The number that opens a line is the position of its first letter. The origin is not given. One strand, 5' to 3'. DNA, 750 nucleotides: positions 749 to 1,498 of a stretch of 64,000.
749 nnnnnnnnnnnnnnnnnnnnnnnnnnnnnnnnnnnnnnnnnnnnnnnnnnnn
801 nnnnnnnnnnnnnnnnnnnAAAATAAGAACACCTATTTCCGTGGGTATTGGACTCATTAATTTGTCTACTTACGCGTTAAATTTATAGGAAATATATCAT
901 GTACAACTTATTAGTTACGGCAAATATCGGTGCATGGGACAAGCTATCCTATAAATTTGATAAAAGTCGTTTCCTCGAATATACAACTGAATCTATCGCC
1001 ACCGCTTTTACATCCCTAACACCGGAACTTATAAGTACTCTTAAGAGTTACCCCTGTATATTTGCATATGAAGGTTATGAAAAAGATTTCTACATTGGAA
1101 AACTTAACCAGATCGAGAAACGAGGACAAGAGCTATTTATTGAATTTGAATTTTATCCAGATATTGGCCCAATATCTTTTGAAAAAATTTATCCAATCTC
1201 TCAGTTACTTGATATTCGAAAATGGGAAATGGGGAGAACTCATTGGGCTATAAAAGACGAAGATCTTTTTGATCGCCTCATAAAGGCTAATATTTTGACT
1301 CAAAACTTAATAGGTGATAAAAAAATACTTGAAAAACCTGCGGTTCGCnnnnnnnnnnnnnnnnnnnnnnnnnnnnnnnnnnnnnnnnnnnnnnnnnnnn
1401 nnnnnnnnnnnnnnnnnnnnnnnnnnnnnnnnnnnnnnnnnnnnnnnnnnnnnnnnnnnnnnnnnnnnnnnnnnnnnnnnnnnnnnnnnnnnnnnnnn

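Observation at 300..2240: Low-GC two-gene islet: SLATT-like 2TM protein plus FRG-domain protein, a candidate uncharacterised defence or abortive-infection module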

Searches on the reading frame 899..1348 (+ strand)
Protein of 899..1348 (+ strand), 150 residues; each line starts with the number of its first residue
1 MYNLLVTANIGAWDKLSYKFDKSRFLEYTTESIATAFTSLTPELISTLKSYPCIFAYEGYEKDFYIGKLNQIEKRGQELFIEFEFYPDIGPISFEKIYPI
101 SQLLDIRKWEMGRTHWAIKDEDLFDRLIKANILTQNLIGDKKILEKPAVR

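Call 44: search_protein_representatives(protein=window:899-1348:+)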
Query: 150 residues. Proteins with E-value up to 0.001 (for the whole library): 765; up to 1e-10: 361; up to 1e-30: 8. The best 150 are listed.
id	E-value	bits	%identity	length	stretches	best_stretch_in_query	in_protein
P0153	3.2e-37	144.4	51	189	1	1-128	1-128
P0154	3.5e-37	144.2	48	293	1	1-139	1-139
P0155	1.1e-36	142.6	50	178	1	1-138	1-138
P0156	1.1e-35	139.4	47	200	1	1-135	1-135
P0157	1.5e-34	135.7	46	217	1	1-138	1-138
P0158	4.4e-32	127.7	46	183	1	1-138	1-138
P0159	2.9e-31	125.1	45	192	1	1-137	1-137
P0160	6.1e-31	124.0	48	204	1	1-133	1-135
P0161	1.2e-30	123.0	46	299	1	1-136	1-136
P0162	1.3e-30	122.9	45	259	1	1-134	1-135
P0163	7.9e-29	117.1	45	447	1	1-139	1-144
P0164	1.5e-28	116.2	44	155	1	1-134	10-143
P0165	3.5e-28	115.0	45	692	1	10-134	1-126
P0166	9.7e-28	113.6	46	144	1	1-137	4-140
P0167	2.3e-27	112.4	49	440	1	10-139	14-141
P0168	3.4e-27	111.8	41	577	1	1-138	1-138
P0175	3.4e-25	105.3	44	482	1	2-132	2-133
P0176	4.0e-25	105.1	42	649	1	1-135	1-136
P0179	2.0e-24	102.9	37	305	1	1-145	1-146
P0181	3.5e-24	102.1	49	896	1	18-133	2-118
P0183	4.8e-24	101.6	39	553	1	1-138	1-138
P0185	6.3e-24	101.2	39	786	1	1-147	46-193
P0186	1.5e-23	100.0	45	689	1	1-135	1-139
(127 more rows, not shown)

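Call 52: search_protein_families(library=pfam, proteins=[P0154, P0161, P0165, P0168, P0176, P0181, P0183, P0185, P0186, P0175], max_evalue=0.01)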
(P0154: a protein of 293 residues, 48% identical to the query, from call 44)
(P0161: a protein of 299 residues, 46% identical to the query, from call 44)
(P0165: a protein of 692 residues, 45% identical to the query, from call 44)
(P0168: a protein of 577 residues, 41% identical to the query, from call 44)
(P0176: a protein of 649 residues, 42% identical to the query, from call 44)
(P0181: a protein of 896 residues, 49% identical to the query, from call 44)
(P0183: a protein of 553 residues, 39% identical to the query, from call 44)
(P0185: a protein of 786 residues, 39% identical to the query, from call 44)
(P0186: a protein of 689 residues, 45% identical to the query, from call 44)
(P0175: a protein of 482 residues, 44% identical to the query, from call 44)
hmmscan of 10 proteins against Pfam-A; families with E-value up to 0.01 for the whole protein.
P0154 (293 aa): 1 family
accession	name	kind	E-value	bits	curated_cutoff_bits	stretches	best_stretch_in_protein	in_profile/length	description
PF13676.11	TIR_2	-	3.5e-09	37.6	28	1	154-270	1-111/122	TIR domain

P0161 (299 aa): 1 family
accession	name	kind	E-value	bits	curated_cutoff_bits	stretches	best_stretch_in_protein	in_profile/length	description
PF08867.16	FRG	-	2e-20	73.9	25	1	178-267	2-91/94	FRG domain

P0165 (692 aa): 1 family
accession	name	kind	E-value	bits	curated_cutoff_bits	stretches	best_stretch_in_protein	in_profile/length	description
PF03235.19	GmrSD_N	-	3e-25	89.9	33.2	1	368-513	1-198/199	GmrSD restriction endonuclease, N-terminal domain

P0168 (577 aa): 4 families
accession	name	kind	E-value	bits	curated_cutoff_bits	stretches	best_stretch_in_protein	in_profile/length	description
PF00069.31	Pkinase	-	4.1e-36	125.2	31.7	1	155-371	6-212/263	Protein kinase domain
PF07714.23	PK_Tyr_Ser-Thr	-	6.3e-22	78.6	23.1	1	155-355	6-204/258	Protein tyrosine and serine/threonine kinase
PF01636.29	APH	-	0.00067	19.9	23.2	1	259-296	158-195/239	Phosphotransferase enzyme family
PF03109.22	ABC1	-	0.00077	19.1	22.9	1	228-302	145-218/244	ABC1 atypical kinase-like domain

P0176 (649 aa): 6 families
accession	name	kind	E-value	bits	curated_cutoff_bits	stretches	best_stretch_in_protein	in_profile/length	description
PF00069.31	Pkinase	-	3.2e-17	63.2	31.7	1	160-299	6-142/263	Protein kinase domain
PF07714.23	PK_Tyr_Ser-Thr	-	5.4e-14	52.5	23.1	1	156-300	2-147/258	Protein tyrosine and serine/threonine kinase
PF06293.20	Kdo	-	0.00012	22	21.3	1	193-302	53-169/207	Lipopolysaccharide kinase (Kdo/WaaP) family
PF01163.29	RIO1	-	0.00078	19.6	22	1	231-300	80-149/187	RIO domain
PF01636.29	APH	-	0.001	19.3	23.2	1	254-299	143-194/239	Phosphotransferase enzyme family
PF19974.5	TCAD9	-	0.0012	18.6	40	1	248-300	285-322/429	Ternary complex associated domain 9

P0181 (896 aa): 4 families
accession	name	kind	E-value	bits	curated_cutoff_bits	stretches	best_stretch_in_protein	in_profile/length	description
PF01048.26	PNP_UDP_1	-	1.5e-14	54.4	25.1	1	650-866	40-209/233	Phosphorylase superfamily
PF00383.29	dCMP_cyt_deam_1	-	6.2e-13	49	25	1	392-494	4-102/102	Cytidine and deoxycytidylate deaminase zinc-binding region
PF14437.12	MafB19-deam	-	3.8e-08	33.8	27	1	393-519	4-126/142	MafB19-like deaminase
PF18785.7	Inv-AAD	-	1.4e-06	28.7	26.5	1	449-518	44-116/129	Invertebrate-AID/APOBEC-deaminase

P0183 (553 aa): 1 family
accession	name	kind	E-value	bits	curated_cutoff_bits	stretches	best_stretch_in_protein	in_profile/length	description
PF13676.11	TIR_2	-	9.1e-14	52.4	28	1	154-278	1-122/122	TIR domain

P0185 (786 aa): 3 families
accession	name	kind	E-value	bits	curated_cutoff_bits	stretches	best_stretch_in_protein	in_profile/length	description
PF00069.31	Pkinase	-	5e-31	108.5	31.7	1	227-464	1-253/263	Protein kinase domain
PF07714.23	PK_Tyr_Ser-Thr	-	9.6e-17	61.6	23.1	1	229-427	3-201/258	Protein tyrosine and serine/threonine kinase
PF03109.22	ABC1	-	0.00022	20.9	22.9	0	339-376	183-219/244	ABC1 atypical kinase-like domain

P0186 (689 aa): 3 families
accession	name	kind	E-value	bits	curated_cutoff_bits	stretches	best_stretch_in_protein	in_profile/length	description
PF00383.29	dCMP_cyt_deam_1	-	2.3e-13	50.3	25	1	373-475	4-102/102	Cytidine and deoxycytidylate deaminase zinc-binding region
PF14437.12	MafB19-deam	-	3.9e-09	37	27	1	372-490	3-116/142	MafB19-like deaminase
PF18785.7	Inv-AAD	-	1.1e-05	25.7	26.5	1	426-501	40-118/129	Invertebrate-AID/APOBEC-deaminase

P0175 (482 aa): 5 families
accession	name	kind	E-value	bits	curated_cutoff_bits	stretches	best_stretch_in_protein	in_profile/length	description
PF00069.31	Pkinase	-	1.6e-14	54.4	31.7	1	265-403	3-141/263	Protein kinase domain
PF07714.23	PK_Tyr_Ser-Thr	-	1.8e-10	41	23.1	1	264-396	2-137/258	Protein tyrosine and serine/threonine kinase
PF03109.22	ABC1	-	7e-05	22.5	22.9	1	335-398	141-204/244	ABC1 atypical kinase-like domain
PF01636.29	APH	-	0.00017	21.9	23.2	1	352-403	137-193/239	Phosphotransferase enzyme family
PF01163.29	RIO1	-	0.0087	16.1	22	0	336-404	80-148/187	RIO domain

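Call 55: search_protein_families(library=pfam, alignment_id=A4, max_evalue=0.01)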
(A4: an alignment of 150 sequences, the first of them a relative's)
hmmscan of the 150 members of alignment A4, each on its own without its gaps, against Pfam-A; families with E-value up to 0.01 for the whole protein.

A. member 1, P0153 (189 aa): 0 families

B. families by the number of members that match (of 150 scanned): 38 families (the first 25 are shown)
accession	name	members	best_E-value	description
PF10137.14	CAP12-PCTIR_TIR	20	1.2e-38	CAP12/Pycsar effector protein, TIR domain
PF13676.11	TIR_2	19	6.7e-28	TIR domain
PF00069.31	Pkinase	11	4.2e-37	Protein kinase domain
PF07714.23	PK_Tyr_Ser-Thr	9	5.8e-26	Protein tyrosine and serine/threonine kinase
PF14355.11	Abi_C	9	1.2e-23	Abortive infection C-terminus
PF03109.22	ABC1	8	1.5e-06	ABC1 atypical kinase-like domain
PF08867.16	FRG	7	2.4e-21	FRG domain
PF01582.25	TIR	6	8.8e-09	TIR domain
PF01636.29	APH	5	5.8e-05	Phosphotransferase enzyme family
PF08357.16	SEFIR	3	4.5e-14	SEFIR domain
PF06293.20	Kdo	3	5.2e-05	Lipopolysaccharide kinase (Kdo/WaaP) family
PF01048.26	PNP_UDP_1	2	7.5e-15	Phosphorylase superfamily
PF00383.29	dCMP_cyt_deam_1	2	2.3e-13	Cytidine and deoxycytidylate deaminase zinc-binding region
PF14437.12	MafB19-deam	2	3.9e-09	MafB19-like deaminase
PF18785.7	Inv-AAD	2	1.4e-06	Invertebrate-AID/APOBEC-deaminase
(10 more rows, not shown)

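Call 58: search_protein_families(library=padloc, proteins=[P0153, P0154, P0155, P0183, P0168, P0165, P0181, P0185, P0162, P0179], max_evalue=0.001)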
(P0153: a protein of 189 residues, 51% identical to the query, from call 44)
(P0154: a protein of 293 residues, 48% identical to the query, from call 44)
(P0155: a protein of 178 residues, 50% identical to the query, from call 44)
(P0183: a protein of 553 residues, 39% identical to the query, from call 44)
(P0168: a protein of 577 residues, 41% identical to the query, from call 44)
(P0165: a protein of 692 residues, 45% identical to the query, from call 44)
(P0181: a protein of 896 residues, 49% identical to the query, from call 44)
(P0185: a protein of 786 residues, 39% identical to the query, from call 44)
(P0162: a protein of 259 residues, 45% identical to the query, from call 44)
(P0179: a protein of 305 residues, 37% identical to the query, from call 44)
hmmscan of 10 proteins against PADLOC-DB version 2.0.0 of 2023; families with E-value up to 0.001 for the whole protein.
P0153 (189 aa): 0 families

P0154 (293 aa): 0 families

P0155 (178 aa): 0 families

P0183 (553 aa): 0 families

P0168 (577 aa): 34 families (the best 25 are shown)
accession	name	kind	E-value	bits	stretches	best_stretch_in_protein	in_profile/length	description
PDLC04042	PD-T4-6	-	6.4e-46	155.3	1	154-363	15-219/292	-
PDLC04138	mad6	-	1.3e-45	154.5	1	151-405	54-318/659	mads_6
PDLC04053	PD-T4-6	-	1.5e-43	147.4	1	155-356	16-211/311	-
PDLC04054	PD-T4-6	-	1.3e-41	141.2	1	155-361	17-218/347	-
PDLC04043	PD-T4-6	-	2.9e-40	136.7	1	155-356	22-217/452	-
PDLC04041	PD-T4-6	-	3.1e-40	136.7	1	154-358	34-236/443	-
PDLC04061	PD-T4-6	-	3.2e-38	130.5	1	155-355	23-222/510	-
PDLC04047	PD-T4-6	-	1.2e-37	127.8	1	155-356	17-212/327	-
PDLC04039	PD-T4-6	-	1.3e-33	114.7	1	155-358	21-217/458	-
PDLC04060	PD-T4-6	-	5.3e-33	112.6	1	154-358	14-211/486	-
PDLC01088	C3a189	-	9.6e-33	111.7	1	155-358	4-210/840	kinase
PDLC04050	PD-T4-6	-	1.9e-31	107.5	1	156-356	71-266/480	-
PDLC04057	PD-T4-6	-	5.3e-31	106.1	1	155-358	15-212/443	-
PDLC03920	MkoA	-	8.5e-31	105.1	1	158-402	17-279/1112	-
PDLC04052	PD-T4-6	-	1.1e-30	105.3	1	154-357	15-217/496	-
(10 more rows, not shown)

P0165 (692 aa): 5 families
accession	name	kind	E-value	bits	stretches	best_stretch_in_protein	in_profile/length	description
PDLC03877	NsnA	-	8.7e-96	319.5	1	338-683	28-376/385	-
PDLC04027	PD-T4-2_A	-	5.5e-31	105.9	1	371-682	43-357/363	-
PDLC03418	REase_II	-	1.5e-11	42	1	380-517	32-162/372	Type II restriction enzyme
PDLC04151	HEC-05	-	1.8e-07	28.3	1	363-412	23-71/600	-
PDLC04150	HEC-05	-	1.9e-05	21.7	0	365-413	7-54/583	-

P0181 (896 aa): 2 families
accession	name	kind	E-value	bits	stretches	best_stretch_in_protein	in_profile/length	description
PDLC04726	PDC-M60C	-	2.2e-15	54.4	2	648-721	192-264/407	-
PDLC00759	Effector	-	1.2e-14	51.8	2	803-877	419-494/506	PN-superfamily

P0185 (786 aa): 35 families (the best 25 are shown)
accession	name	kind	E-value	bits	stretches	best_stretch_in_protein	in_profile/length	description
PDLC04042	PD-T4-6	-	2.2e-42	143.7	1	223-482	7-278/292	-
PDLC04053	PD-T4-6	-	2.2e-37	127.2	1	223-493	7-288/311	-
PDLC04138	mad6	-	3.4e-36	123.4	1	218-435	44-261/659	mads_6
PDLC04060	PD-T4-6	-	3.4e-36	123.2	1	225-500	8-286/486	-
PDLC04061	PD-T4-6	-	7.3e-36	122.7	1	220-487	11-294/510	-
PDLC04047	PD-T4-6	-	5.3e-34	115.8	1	222-479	7-275/327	-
PDLC04043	PD-T4-6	-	1.9e-33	114.2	1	217-472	7-273/452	-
PDLC04054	PD-T4-6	-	2.9e-33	113.8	1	225-483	10-280/347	-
PDLC05061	PDC-S65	-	3.9e-32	110.3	1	499-779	299-587/592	-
PDLC03920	MkoA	-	9e-32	108.3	1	224-543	7-346/1112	-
PDLC04048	PD-T4-6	-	1.5e-30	104.8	1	225-460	10-238/354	-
PDLC04057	PD-T4-6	-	2.3e-29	100.7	1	227-493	10-284/443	-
PDLC04039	PD-T4-6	-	3.5e-29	100.1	1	217-431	6-216/458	-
PDLC02375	Stk2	-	9e-29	98.6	1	178-501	81-379/500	-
PDLC04041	PD-T4-6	-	4.3e-28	96.7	1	208-471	12-288/443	-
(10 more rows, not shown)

P0162 (259 aa): 0 families

P0179 (305 aa): 1 family
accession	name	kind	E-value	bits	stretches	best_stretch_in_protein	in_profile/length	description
PDLC00733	Effector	-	2.5e-11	41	1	201-282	274-357/388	TIR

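Call 78: search_solved_structures(query=A5, max_evalue=10, show_alignments=2)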
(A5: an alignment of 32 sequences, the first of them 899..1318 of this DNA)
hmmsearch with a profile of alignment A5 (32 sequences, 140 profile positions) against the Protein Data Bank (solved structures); distinct sequences matched with E-value up to 10: 3.
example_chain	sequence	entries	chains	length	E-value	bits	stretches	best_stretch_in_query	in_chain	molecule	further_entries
5fzr_A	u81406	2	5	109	0.028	17.7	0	36-64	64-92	DESIGNED TPR PROTEIN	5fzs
5fzq_A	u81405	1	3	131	0.056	16.8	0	36-64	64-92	DESIGNED TPR PROTEIN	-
4v96_AS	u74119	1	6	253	1.3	12.4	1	63-103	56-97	ORF46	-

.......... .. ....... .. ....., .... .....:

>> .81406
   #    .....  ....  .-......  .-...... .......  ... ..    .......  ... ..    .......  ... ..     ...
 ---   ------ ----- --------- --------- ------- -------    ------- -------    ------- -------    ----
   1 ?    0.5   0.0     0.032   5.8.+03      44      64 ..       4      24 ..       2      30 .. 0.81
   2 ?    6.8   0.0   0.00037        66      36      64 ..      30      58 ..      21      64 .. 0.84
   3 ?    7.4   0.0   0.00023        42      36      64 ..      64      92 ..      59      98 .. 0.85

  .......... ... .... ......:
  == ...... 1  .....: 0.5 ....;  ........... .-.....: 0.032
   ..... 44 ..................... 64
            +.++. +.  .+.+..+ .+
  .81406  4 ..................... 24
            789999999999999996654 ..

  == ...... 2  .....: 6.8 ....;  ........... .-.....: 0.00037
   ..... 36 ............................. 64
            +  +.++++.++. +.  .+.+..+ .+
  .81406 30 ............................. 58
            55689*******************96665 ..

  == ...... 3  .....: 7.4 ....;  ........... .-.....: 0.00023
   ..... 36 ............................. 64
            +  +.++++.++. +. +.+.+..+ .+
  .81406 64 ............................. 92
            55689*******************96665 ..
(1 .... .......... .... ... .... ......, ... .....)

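Call 79: search_protein_families(library=phrogs, proteins=[window:899-1318:+], max_evalue=0.1)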
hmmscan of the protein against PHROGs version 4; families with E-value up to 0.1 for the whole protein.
window:899-1318:+ (140 aa): 1 family
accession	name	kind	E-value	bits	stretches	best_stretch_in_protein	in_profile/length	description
phrog_4962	-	unknown function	1.5e-07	31.6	1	18-136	26-151/467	-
